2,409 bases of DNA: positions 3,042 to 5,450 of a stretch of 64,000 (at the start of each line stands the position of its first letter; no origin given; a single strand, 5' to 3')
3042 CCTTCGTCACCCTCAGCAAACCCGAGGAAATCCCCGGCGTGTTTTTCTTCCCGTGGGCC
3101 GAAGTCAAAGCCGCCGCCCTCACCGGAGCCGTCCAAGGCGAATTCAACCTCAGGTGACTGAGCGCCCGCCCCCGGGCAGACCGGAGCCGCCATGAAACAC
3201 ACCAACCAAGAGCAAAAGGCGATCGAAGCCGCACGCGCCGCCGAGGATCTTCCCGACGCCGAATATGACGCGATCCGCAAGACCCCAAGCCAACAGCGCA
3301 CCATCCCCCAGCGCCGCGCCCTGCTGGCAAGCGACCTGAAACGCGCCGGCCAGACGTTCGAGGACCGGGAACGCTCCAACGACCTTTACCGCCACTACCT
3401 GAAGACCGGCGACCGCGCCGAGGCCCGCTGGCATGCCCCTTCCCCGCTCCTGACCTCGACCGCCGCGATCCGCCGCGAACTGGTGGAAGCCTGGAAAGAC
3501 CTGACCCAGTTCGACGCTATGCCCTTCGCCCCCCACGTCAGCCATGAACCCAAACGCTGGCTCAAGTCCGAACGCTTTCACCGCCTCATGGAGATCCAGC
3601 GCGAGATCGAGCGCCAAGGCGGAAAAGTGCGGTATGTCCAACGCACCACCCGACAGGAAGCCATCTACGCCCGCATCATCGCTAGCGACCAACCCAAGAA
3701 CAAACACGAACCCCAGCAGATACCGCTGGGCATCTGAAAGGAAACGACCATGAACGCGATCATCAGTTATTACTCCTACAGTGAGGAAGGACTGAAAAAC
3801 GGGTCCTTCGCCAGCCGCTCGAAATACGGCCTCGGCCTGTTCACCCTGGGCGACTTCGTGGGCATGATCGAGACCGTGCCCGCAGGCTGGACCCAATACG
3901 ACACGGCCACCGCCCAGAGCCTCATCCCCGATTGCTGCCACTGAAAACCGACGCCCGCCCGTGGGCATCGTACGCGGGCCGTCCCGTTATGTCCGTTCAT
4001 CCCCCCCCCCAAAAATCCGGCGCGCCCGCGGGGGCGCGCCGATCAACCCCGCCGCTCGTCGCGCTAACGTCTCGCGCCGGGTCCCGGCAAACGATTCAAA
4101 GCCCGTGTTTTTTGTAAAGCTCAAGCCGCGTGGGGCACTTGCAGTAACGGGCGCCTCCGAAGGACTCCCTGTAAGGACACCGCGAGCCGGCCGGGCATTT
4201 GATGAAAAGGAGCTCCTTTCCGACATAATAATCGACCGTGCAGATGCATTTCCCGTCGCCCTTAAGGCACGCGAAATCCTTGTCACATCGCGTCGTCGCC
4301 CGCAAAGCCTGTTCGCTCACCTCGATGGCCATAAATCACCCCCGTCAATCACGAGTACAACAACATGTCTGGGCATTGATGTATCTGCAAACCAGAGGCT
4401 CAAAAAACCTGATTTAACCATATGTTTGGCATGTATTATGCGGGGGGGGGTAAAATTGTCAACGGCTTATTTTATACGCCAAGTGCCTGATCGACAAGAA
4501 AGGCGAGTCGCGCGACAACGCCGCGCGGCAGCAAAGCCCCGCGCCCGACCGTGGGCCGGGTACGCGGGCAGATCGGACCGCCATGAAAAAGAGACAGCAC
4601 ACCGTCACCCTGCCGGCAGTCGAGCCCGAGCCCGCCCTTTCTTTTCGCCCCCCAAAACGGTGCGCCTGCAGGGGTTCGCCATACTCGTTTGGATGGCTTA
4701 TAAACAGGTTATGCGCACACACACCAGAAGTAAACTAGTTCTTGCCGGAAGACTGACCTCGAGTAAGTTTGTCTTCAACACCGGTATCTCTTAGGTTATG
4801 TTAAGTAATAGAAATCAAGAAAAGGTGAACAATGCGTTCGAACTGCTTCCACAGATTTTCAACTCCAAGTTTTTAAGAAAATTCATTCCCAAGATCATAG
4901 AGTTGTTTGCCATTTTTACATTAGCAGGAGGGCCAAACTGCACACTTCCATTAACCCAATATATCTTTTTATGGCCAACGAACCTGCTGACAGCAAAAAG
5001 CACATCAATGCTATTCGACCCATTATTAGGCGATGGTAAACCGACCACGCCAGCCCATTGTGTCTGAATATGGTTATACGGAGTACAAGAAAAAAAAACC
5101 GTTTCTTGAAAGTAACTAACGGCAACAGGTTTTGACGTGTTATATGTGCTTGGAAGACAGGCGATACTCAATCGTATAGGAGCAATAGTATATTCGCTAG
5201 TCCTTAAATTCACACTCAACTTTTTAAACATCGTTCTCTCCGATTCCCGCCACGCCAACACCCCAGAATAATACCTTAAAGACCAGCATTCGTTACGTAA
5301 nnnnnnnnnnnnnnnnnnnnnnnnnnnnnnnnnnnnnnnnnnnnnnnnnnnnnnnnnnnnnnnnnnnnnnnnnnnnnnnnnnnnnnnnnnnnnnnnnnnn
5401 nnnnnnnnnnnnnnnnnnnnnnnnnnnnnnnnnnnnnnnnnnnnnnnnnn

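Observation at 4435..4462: Second homopolymer-in-spacer promoter: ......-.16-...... with a C9 tract, upstream of the 8-Cys small protein gene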

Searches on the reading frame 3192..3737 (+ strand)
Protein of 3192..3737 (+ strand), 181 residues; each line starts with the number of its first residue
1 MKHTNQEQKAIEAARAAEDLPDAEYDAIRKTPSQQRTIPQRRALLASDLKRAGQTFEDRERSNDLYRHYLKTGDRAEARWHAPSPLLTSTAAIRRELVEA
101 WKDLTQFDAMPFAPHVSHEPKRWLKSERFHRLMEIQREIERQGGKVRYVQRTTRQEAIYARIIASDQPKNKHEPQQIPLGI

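Call 8: search_protein_families(library=pfam, proteins=[window:3192-3737:+], max_evalue=0.01)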
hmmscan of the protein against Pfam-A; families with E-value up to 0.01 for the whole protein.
window:3192-3737:+ (181 aa): 0 families

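Call 18: find_encoding_contigs(protein=window:3192-3737:+, flank=10000, max_places=10)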
Protein window:3192-3737:+ (181 aa): 2 contigs read that carry it; 1 place shown.
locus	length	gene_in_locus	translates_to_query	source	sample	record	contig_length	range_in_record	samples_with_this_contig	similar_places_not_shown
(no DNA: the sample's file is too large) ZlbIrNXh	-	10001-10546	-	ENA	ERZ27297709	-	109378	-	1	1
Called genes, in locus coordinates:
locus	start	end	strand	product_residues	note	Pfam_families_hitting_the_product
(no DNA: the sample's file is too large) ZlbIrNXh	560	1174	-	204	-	-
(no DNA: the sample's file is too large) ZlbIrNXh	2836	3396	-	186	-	-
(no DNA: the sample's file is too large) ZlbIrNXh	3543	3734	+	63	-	PF12728:HTH_17, PF00376:MerR (weak)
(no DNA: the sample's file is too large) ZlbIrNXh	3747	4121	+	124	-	-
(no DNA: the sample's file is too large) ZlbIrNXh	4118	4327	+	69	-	-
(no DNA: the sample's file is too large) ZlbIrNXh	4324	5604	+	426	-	PF00772:DnaB, PF03796:DnaB_C, PF06745:ATPase, PF13191:AAA_16, PF13481:AAA_25 (weak)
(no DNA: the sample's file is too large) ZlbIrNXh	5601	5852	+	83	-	-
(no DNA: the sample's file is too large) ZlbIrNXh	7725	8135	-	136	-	-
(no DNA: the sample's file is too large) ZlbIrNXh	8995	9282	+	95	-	-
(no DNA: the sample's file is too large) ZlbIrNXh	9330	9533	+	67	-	-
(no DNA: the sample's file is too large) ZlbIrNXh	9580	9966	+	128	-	-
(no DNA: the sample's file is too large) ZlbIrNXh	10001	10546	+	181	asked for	-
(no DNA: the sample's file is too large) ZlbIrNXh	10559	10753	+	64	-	-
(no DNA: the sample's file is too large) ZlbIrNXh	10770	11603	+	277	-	-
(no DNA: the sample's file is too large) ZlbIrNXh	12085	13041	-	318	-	-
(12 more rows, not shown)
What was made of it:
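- An HTH_17 protein and a DnaB helicase lie upstream on the source contig (call 18).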

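Call 64: search_protein_families(library=phrogs, proteins=[window:3192-3737:+], max_evalue=0.01)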
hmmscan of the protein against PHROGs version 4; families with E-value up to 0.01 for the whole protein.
window:3192-3737:+ (181 aa): 0 families

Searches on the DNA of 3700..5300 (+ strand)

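Call 6: search_dna_similar(query=window:3700-5300:+, collection=phages, mode=distant)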
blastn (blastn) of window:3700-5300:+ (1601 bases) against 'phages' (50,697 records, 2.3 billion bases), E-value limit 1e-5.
No match.

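Call 7: search_dna_similar(query=window:3700-5300:+, collection=plasmids, mode=distant)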
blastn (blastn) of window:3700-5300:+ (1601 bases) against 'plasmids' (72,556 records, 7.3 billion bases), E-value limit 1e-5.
No match.
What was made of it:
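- Tried and rejected: BLAST of 3700-5300 against the phage and plasmid collections gave no match (calls 6, 7).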

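Call 58: search_rna_families(source=window, start=3900, end=4700, threshold=evalue, max_evalue=1)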
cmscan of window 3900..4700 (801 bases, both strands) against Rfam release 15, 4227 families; matches with E-value up to 1: 1.
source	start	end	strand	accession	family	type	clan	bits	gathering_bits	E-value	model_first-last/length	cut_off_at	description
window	4011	4077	-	RF02241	Xoo2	Gene; sRNA;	-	21.6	45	0.1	1-78/78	no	Xanthomonadaceae sRNA Xoo2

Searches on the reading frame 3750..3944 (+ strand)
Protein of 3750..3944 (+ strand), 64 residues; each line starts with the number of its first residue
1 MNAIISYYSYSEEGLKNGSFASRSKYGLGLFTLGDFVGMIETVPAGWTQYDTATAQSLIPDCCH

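Call 24: find_encoding_contigs(protein=window:3750-3944:+, flank=3000, max_places=10)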
Protein window:3750-3944:+ (64 aa): no gene with exactly this product is on record in the collection.

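Call 87: search_protein_families(library=pfam, proteins=[window:3750-3944:+], max_evalue=0.01)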
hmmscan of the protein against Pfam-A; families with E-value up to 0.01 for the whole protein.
window:3750-3944:+ (64 aa): 0 families

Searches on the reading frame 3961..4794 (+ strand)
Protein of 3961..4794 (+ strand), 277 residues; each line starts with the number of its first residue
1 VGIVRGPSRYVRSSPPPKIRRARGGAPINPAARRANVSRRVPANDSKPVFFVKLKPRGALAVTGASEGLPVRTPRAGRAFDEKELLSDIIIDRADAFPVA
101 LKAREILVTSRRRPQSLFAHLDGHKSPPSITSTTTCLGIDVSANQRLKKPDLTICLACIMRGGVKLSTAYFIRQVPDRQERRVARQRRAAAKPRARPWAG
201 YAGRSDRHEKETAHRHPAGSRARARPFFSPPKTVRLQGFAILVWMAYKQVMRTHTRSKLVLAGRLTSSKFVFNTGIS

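Call 25: find_encoding_contigs(protein=window:3961-4794:+, flank=3000, max_places=10)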
Protein window:3961-4794:+ (277 aa): no gene with exactly this product is on record in the collection.

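Call 42: list_cluster_members(proteins=[window:3961-4794:+, window:4096-4332:-, window:3750-3944:+, window:5276-6232:-, window:3192-3737:+])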
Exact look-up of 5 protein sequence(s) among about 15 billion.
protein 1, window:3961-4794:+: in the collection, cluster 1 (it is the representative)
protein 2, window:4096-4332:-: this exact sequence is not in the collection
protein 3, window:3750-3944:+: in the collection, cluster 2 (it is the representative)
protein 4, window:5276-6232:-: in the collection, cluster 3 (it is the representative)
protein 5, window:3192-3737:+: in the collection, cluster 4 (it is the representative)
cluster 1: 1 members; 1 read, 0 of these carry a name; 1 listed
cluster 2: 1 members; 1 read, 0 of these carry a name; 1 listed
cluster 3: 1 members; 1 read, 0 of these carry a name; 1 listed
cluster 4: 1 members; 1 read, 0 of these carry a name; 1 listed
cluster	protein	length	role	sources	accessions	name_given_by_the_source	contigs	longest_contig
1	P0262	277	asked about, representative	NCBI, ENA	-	-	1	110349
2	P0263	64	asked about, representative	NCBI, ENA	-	-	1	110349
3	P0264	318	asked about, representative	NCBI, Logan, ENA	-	-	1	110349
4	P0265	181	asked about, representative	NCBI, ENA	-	-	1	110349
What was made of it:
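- On Prophage moron: All island proteins checked are singletons at 90% identity (call 42).
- Closest known: Prophage 'morons'. Different: No close relative of this island is available (call 42).
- The NCBI and ENA versions of the contig encode an identical ORF across both tracts (call 42).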
